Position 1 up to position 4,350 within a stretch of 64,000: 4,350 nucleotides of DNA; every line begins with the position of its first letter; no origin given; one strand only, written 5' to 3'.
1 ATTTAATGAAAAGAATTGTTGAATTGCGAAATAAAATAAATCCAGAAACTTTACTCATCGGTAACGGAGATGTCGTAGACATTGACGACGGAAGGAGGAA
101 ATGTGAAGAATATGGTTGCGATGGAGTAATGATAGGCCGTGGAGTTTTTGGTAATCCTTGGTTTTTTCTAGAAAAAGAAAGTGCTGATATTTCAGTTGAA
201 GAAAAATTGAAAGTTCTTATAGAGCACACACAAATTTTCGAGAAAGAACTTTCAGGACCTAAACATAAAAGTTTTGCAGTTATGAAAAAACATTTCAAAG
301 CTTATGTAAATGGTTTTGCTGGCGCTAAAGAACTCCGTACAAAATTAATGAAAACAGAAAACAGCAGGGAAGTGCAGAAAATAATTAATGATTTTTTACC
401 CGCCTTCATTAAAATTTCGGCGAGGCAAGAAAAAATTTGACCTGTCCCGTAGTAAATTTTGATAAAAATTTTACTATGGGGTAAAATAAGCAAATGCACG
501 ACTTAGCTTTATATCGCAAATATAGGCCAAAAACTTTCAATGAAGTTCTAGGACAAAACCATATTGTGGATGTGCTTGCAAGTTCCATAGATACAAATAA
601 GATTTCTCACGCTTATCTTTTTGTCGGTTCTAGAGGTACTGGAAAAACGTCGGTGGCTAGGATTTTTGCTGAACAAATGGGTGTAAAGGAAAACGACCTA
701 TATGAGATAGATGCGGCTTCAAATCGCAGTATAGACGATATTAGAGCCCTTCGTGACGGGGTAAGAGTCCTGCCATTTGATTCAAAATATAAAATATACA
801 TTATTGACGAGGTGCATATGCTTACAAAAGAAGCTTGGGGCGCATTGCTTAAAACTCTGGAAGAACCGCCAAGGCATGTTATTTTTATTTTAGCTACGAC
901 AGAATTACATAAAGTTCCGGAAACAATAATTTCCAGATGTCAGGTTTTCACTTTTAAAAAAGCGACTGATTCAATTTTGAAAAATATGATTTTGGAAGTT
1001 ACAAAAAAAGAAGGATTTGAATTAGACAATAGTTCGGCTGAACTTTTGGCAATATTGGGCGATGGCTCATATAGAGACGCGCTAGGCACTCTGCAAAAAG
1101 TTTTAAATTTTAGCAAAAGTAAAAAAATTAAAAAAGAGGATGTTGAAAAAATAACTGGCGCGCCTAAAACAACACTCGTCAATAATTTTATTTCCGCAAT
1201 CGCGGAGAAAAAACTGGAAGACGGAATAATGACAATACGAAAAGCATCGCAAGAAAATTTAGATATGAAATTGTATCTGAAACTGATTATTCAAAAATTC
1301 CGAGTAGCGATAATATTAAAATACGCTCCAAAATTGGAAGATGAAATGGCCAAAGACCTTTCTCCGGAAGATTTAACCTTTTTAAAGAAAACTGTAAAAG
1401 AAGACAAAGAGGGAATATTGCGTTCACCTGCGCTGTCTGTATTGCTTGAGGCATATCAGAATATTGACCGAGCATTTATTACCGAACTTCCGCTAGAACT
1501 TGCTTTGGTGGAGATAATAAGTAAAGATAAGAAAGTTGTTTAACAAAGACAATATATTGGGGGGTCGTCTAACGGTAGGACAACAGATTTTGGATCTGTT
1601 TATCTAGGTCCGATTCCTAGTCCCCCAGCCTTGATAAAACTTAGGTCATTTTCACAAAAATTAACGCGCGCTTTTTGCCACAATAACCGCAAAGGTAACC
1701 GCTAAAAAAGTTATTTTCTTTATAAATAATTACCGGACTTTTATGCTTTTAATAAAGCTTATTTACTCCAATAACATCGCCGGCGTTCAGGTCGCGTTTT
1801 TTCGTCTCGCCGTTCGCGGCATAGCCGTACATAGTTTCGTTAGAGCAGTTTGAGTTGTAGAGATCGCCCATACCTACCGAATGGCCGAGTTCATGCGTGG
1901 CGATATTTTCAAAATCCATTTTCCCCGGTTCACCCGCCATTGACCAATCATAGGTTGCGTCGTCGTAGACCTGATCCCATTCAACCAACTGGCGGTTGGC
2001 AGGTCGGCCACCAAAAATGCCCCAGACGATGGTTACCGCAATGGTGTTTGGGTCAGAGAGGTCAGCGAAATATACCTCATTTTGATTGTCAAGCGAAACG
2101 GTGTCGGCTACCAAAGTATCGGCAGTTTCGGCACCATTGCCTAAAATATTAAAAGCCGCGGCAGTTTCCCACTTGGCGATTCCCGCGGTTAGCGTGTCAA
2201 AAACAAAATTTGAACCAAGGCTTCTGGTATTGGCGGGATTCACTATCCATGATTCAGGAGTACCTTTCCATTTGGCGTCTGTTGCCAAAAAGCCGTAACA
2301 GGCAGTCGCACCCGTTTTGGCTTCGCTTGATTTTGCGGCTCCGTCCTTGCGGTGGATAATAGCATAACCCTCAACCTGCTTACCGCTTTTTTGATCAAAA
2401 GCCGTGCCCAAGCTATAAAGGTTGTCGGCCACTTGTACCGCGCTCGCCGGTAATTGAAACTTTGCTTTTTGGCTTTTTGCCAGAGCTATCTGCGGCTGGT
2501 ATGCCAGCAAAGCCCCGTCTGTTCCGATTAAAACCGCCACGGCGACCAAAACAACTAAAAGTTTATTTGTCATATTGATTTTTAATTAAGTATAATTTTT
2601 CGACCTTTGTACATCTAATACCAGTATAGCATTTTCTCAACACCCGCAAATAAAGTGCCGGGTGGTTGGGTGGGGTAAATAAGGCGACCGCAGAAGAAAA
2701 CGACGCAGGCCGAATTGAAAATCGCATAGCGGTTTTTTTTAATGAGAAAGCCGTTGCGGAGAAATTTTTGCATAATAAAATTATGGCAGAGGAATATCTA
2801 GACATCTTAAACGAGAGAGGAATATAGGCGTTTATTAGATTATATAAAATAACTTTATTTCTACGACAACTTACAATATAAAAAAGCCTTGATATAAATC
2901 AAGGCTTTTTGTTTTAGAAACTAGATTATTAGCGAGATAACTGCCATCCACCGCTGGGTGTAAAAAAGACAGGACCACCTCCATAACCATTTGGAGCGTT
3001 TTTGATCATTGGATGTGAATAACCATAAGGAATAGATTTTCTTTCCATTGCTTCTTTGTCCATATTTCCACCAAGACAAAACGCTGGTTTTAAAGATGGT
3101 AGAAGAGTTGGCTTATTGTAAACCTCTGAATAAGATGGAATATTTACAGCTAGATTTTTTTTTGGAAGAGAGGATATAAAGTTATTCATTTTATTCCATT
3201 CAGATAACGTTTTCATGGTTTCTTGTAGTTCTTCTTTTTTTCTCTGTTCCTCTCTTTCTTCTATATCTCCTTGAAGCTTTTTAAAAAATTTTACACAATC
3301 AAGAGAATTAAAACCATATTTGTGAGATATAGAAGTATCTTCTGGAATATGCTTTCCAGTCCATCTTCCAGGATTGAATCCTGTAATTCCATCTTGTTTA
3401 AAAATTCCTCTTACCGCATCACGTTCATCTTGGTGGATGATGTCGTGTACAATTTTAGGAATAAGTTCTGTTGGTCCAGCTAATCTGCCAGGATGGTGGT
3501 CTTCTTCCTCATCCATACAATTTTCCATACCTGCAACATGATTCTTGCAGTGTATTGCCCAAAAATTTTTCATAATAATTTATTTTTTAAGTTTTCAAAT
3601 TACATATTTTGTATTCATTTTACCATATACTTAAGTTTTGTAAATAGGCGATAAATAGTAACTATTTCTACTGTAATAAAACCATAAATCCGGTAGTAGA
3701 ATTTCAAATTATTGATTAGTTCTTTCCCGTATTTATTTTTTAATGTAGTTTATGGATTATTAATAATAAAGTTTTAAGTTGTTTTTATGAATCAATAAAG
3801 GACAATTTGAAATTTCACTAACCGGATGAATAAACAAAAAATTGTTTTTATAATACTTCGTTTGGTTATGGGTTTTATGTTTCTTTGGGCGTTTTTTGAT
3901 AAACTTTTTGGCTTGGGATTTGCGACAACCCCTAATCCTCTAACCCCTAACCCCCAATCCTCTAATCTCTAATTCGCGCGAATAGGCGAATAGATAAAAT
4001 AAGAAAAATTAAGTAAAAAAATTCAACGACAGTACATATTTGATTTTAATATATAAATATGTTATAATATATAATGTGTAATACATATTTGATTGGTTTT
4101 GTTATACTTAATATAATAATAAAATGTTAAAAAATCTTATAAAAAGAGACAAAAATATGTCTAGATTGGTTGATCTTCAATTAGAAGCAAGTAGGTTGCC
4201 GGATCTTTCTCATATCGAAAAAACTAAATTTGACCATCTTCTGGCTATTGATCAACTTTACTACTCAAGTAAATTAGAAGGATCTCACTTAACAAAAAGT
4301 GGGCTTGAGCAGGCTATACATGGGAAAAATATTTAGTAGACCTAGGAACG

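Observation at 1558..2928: A GC-rich secreted metalloprotease gene directly downstream of tRNA-Gln, a probable horizontally acquired islet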

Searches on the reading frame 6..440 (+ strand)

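Call 6: search_protein_families(library=pfam, proteins=[window:6-440:+], max_evalue=0.01)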
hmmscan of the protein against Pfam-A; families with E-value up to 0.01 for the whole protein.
window:6-440:+ (144 aa): 1 family
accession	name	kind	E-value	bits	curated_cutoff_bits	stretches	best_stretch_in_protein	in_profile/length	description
PF01207.24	Dus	-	1.4e-18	67.5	20.4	1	2-126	174-301/311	Dihydrouridine synthase (Dus)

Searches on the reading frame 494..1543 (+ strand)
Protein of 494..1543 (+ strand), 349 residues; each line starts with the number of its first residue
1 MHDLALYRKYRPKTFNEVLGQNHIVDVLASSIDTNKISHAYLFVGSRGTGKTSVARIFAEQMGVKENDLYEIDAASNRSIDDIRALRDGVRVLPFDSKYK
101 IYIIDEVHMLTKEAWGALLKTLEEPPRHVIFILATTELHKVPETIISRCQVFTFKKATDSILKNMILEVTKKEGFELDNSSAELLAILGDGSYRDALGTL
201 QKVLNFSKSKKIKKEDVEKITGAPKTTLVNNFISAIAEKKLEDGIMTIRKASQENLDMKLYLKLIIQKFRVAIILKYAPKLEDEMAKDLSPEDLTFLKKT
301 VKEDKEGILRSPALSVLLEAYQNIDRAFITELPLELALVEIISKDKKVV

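Call 6: search_protein_families(library=pfam, proteins=[window:494-1543:+], max_evalue=0.01)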
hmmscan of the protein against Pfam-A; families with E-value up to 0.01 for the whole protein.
window:494-1543:+ (349 aa): 17 families
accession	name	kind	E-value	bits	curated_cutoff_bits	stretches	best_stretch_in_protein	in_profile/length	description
PF13177.12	DNA_pol3_delta2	-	1.7e-34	119.6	27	2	77-156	80-159/161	DNA polymerase III, delta subunit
PF00004.35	AAA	-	1.9e-13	51.4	21.2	1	42-154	2-128/131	ATPase family associated with various cellular activities (AAA)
PF05496.18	RuvB_N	-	7.1e-08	32.8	27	1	11-124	2-110/159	Holliday junction DNA helicase RuvB P-loop domain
PF13401.12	AAA_22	-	5.1e-06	27.3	27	0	42-84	9-51/130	AAA domain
PF13173.12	AAA_14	-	1.2e-05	25.8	27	1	40-134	4-96/129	AAA domain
PF12775.13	AAA_7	-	2.3e-05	24.4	25.8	1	37-117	32-119/181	P-loop containing dynein motor region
PF07728.20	AAA_5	-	2.8e-05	24.6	22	1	42-129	3-97/139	AAA domain (dynein-related subfamily)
PF06068.19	TIP49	-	0.00022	20.9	23.8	0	26-64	37-76/347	TIP49 P-loop domain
PF13712.12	Glyco_tranf_2_5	-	0.00036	20.7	27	1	96-229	53-187/210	Glycosyltransferase like family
PF04851.21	ResIII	-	0.00063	20.1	22.5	0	96-124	123-152/164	Type III restriction enzyme, res subunit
PF13191.12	AAA_16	-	0.00097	20.1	32.6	0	39-62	25-48/167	AAA ATPase domain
PF12169.13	DNA_pol3_gamma3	-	0.00098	19.4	24.4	1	213-343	2-129/143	DNA polymerase III subunits gamma and tau domain III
PF22608.2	DNAX_ATPase_lid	-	0.0016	18.6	27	1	168-198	8-38/49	DNA polymerase III clamp loader subunit, ATPase lid domain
PF13604.12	AAA_30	-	0.0019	18.4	27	0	94-132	85-122/191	AAA domain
PF13245.12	AAA_19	-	0.0049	17.5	25.1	0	99-132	91-123/134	AAA domain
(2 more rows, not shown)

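Call 20: find_homologous_proteins(query=window:494-1543:+, max_evalue=1e-60)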
Query window:494-1543:+ (349 aa): 4241 proteins with E <= 1e-60 among 8000 candidates; the best 120 are listed.
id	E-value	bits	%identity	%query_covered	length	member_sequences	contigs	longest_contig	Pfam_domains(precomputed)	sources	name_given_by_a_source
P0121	1.0e-218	743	100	100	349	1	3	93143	PF13173.13,PF12775.14,PF00004.36,PF13401.13,PF05496.19,PF13177.13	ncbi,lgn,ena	ncbi:MAG: DNA polymerase III subunit gamma/tau [Patescibacteria group bacterium]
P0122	2.3e-209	712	96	99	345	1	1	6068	PF00004.36,PF13401.13,PF05496.19,PF13177.13,PF07728.21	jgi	jgi:DNA polymerase-3 subunit gamma/tau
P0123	5.7e-209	711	95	99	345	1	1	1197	PF00004.36,PF13401.13,PF05496.19,PF13177.13,PF07728.21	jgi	jgi:DNA polymerase-3 subunit gamma/tau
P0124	7.4e-186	635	84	99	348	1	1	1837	PF00004.36,PF13401.13,PF05496.19,PF13177.13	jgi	-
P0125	7.8e-186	635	84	100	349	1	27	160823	PF00004.36,PF05496.19,PF13177.13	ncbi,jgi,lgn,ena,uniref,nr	ncbi:MAG: hypothetical protein UR62_C0006G0006 [Candidatus Nomurabacteria bacterium GW2011_GWF2_35_1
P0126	2.9e-185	633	83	100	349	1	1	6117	PF00004.36,PF05496.19,PF13177.13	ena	-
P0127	5.9e-185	632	83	100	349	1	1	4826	PF00004.36,PF05496.19,PF13177.13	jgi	-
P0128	6.4e-185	632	83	100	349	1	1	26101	PF00004.36,PF05496.19,PF13177.13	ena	-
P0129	3.3e-184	629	83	100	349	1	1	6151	PF00004.36,PF05496.19,PF13177.13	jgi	-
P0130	7.0e-184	628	83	100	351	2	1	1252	PF00004.36,PF05496.19,PF13177.13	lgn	-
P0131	1.9e-183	627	84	99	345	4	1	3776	PF00004.36,PF13401.13,PF05496.19,PF13177.13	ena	-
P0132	3.2e-183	626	81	100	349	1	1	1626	PF12169.14,PF00004.36,PF05496.19,PF13177.13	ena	-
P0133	1.0e-182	625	84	99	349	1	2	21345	PF13173.13,PF00004.36,PF13401.13,PF05496.19,PF13177.13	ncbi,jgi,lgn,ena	ncbi:MAG: DNA polymerase III subunit gamma/tau [bacterium]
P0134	2.8e-182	623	82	99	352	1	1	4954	PF00004.36,PF05496.19,PF13177.13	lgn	-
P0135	1.1e-181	621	82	99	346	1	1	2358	PF13173.13,PF12169.14,PF12775.14,PF00004.36,PF05496.19,PF13177.13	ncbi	-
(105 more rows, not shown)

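Call 22: find_encoding_contigs(protein=P0122, flank=10000, max_places=2)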
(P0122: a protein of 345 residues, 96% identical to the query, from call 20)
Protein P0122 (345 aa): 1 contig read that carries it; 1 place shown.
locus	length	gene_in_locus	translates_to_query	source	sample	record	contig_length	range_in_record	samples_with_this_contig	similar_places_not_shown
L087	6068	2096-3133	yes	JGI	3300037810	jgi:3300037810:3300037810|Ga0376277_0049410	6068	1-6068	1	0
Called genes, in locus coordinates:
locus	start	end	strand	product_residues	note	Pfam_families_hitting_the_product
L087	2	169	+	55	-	?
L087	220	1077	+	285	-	-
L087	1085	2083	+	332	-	PF01207:Dus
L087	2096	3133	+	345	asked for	PF05496:RuvB_N (weak), PF13177:DNA_pol3_delta2 (weak), PF00004:AAA, PF07728:AAA_5 (faint), PF13401:AAA_22 (faint), PF13177:DNA_pol3_delta2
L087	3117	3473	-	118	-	-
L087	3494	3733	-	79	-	PF26604:CBU_0592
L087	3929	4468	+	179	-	PF00293:NUDIX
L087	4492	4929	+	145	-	-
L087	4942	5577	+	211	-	PF07853:DUF1648, PF13630:SdpI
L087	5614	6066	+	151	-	?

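Call 23: find_encoding_contigs(protein=P0125, flank=10000, max_places=3)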
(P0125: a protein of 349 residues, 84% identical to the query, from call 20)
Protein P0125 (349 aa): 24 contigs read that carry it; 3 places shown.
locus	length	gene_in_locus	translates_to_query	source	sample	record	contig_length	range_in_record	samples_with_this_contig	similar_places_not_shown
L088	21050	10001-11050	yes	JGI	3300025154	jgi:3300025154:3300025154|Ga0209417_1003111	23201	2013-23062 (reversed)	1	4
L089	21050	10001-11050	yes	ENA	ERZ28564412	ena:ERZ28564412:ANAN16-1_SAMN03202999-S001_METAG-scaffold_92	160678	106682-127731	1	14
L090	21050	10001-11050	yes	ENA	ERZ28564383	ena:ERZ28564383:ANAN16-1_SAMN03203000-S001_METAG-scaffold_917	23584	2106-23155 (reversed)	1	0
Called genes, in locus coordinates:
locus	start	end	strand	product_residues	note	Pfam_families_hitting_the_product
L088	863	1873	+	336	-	PF02195:ParB_N, PF17762:HTH_ParB, PF23552:ParB_C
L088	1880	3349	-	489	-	PF13328:HD_4, PF01966:HD, PF04607:RelA_SpoT, PF02824:TGS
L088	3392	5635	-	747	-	PF01751:Toprim, PF01131:Topoisom_bac, PF01396:Zn_ribbon_Top1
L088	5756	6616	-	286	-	PF02481:DNA_processg_A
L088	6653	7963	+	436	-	PF02403:Seryl_tRNA_N, PF00587:tRNA-synt_2b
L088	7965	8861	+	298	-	-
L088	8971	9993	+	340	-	PF01207:Dus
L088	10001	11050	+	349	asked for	PF05496:RuvB_N, PF13177:DNA_pol3_delta2 (weak), PF00004:AAA, PF13177:DNA_pol3_delta2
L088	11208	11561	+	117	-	-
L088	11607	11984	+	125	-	-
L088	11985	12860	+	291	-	-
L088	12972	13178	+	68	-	-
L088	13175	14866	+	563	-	PF03717:PBP_dimer, PF00905:Transpeptidase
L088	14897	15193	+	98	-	-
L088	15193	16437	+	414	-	PF22694:CtpB_N-like (faint), PF00595:PDZ, PF13180:PDZ_2, PF17820:PDZ_6 (weak), PF03572:Peptidase_S41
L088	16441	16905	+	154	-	PF01281:Ribosomal_L9_N, PF03948:Ribosomal_L9_C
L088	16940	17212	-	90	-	PF01016:Ribosomal_L27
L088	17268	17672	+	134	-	PF02805:Ada_Zn_binding (weak)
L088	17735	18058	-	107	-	-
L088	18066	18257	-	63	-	-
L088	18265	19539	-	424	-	PF04977:DivIC (weak), PF01551:Peptidase_M23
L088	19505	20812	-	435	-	PF00749:tRNA-synt_1c, PF19269:Anticodon_2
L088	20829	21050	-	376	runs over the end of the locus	PF03033:Glyco_transf_28, PF04101:Glyco_tran_28_C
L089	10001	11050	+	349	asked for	PF05496:RuvB_N, PF13177:DNA_pol3_delta2 (weak), PF00004:AAA, PF13177:DNA_pol3_delta2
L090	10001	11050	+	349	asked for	PF05496:RuvB_N, PF13177:DNA_pol3_delta2 (weak), PF00004:AAA, PF13177:DNA_pol3_delta2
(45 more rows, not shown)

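Call 24: find_encoding_contigs(protein=P0133, flank=10000, max_places=2)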
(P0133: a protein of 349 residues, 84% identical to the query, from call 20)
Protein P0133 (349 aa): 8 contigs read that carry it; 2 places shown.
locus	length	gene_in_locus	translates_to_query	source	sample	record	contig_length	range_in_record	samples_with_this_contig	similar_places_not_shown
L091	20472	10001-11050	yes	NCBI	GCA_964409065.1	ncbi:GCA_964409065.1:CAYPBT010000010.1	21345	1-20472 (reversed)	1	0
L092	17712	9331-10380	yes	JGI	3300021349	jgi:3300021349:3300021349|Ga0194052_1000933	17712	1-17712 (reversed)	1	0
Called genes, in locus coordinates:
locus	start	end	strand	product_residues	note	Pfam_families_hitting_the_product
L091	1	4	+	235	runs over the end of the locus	-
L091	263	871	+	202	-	-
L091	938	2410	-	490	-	PF13328:HD_4, PF01966:HD (weak), PF04607:RelA_SpoT, PF02824:TGS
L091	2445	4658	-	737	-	PF01751:Toprim, PF01131:Topoisom_bac, PF01396:Zn_ribbon_Top1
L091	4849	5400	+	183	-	-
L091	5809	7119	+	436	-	PF02403:Seryl_tRNA_N, PF00587:tRNA-synt_2b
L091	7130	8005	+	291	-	PF08478:POTRA_1 (faint)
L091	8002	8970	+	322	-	PF01207:Dus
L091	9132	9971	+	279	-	PF00152:tRNA-synt_2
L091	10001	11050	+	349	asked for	PF05496:RuvB_N (weak), PF13177:DNA_pol3_delta2 (weak), PF00004:AAA, PF13173:AAA_14 (faint), PF13401:AAA_22 (faint), PF13177:DNA_pol3_delta2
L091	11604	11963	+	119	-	-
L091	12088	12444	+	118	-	PF00719:Pyrophosphatase (weak)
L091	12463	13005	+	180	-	PF13238:AAA_18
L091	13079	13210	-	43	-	-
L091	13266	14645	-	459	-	PF13353:Fer4_12 (weak), PF04055:Radical_SAM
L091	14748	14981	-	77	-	-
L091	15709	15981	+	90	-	-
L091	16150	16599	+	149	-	-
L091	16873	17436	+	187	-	PF00578:AhpC-TSA, PF08534:Redoxin, PF10417:1-cysPrx_C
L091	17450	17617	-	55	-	PF00301:Rubredoxin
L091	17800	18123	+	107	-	-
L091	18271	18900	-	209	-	-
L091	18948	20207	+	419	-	PF00070:Pyr_redox (faint), PF00890:FAD_binding_2, PF01134:GIDA (faint), PF03486:HI0933_like, PF07992:Pyr_redox_2 (weak), PF12831:FAD_oxidored, PF13450:NAD_binding_8 (weak), PF22780:HI0933_like_1st, +2 more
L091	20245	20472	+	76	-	PF07143:AttH (weak)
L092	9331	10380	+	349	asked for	PF05496:RuvB_N (weak), PF13177:DNA_pol3_delta2 (weak), PF00004:AAA, PF13173:AAA_14 (faint), PF13401:AAA_22 (faint), PF13177:DNA_pol3_delta2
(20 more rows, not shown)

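Call 58: search_protein_families(library=pfam, proteins=[L087:3929-4468:+, L087:4492-4929:+, L088:11208-11561:+, L088:11607-11984:+, L088:11985-12860:+], max_evalue=0.01)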
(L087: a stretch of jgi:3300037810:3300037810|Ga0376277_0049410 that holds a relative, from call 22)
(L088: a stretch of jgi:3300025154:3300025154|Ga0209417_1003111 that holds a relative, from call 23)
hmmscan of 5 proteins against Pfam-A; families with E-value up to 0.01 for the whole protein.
L087:3929-4468:+ (179 aa): 1 family
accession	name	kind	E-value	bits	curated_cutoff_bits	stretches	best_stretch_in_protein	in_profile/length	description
PF00293.34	NUDIX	-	1.8e-17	64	21.1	1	32-166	3-132/134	NUDIX domain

L087:4492-4929:+ (145 aa): 0 families

L088:11208-11561:+ (117 aa): 0 families

L088:11607-11984:+ (125 aa): 0 families

L088:11985-12860:+ (291 aa): 0 families

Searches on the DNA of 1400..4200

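Call 8: search_rna_families(source=window, start=1400, end=4200, threshold=evalue, max_evalue=1)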
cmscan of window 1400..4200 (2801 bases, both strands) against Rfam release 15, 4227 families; matches with E-value up to 1: 6.
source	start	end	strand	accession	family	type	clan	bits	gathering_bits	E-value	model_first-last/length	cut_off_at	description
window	1558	1628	+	RF00005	tRNA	Gene; tRNA;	CL00001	56.1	29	9.4e-11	1-71/71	no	tRNA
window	2846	2941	-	RF01770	rimP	Cis-reg; leader;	-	28.1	47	0.085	1-102/102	no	Gammaprotebacteria rimP leader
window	2832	2915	+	RF02449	ncr1015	Gene; sRNA;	-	27.4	60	0.46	1-121/121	no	Bacillus sRNA ncr1015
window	2881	2922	-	RF02438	SpF51_sRNA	Gene; sRNA;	-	24.6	50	0.17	1-45/45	no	Streptococcus sRNA SpF51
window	2873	3003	-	RF02053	STnc430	Gene; sRNA;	-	23.9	47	0.88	1-162/162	no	Enterobacterial sRNA STnc430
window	2490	2648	-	RF01295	SCARNA7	Gene; snRNA; snoRNA; scaRNA;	-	19.1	65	0.077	1-330/330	no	Small Cajal body-specific RNA 7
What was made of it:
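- Tried and rejected: Rfam found nothing above threshold in 1400-4200 (call 8).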
